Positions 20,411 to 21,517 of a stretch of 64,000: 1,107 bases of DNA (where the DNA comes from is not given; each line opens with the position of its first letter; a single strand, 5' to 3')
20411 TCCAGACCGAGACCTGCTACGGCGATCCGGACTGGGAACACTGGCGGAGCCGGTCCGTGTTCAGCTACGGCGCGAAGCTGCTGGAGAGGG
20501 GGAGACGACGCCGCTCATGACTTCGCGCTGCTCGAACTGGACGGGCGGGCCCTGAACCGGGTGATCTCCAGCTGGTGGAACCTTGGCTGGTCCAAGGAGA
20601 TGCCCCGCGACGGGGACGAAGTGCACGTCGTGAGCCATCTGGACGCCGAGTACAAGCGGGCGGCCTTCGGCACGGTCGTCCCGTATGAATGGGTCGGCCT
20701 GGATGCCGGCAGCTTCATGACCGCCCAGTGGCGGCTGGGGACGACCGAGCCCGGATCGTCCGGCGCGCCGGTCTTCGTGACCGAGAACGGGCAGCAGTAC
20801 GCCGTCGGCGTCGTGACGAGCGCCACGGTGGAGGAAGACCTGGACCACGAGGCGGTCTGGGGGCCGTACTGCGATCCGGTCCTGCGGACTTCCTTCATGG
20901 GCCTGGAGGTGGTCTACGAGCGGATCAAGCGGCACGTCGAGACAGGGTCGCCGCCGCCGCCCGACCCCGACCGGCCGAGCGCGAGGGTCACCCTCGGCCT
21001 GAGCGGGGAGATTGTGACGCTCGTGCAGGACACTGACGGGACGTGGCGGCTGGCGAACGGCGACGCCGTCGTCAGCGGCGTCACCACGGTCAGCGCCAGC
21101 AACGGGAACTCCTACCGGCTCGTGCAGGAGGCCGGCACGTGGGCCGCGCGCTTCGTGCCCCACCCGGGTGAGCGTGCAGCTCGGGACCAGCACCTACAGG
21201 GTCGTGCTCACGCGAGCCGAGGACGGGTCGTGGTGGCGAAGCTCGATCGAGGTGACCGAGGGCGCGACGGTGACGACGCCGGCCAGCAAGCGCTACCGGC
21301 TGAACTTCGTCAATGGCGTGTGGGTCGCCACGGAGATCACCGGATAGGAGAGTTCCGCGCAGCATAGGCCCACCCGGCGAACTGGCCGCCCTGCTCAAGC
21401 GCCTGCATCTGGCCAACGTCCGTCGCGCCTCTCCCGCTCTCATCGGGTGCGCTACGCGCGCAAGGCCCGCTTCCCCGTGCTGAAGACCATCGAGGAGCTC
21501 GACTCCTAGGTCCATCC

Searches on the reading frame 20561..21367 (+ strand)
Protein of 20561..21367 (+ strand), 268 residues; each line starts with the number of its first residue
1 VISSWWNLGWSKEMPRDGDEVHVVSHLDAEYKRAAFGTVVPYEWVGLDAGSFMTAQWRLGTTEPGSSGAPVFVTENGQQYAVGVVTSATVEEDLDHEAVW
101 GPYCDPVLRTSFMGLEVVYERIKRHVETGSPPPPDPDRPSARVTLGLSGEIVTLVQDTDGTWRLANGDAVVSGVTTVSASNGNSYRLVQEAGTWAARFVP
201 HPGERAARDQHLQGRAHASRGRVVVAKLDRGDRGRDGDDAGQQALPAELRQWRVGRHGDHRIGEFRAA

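Call 4: search_protein_families(library=pfam, proteins=[window:20561-21367:+], max_evalue=1)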
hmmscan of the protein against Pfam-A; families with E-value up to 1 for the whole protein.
window:20561-21367:+ (268 aa): 2 families
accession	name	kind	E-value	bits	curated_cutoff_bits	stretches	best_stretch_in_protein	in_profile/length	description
PF24710.1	DUF7671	-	0.0065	16.8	27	0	51-91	31-71/98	Family of unknown function (DUF7671)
PF13365.12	Trypsin_2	-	0.0082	17.3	27.6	1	13-78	75-140/144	Trypsin-like peptidase domain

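Call 5: search_protein_families(library=ncbifam, proteins=[window:20561-21367:+], max_evalue=1)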
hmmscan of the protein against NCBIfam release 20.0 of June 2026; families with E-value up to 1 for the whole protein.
window:20561-21367:+ (268 aa): 1 family
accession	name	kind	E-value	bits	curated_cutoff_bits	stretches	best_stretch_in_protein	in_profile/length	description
NF033510.3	Ca_tandemer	repeat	0.28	11.6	50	0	140-180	43-87/96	Ca2+-stabilized repeat-containing adhesin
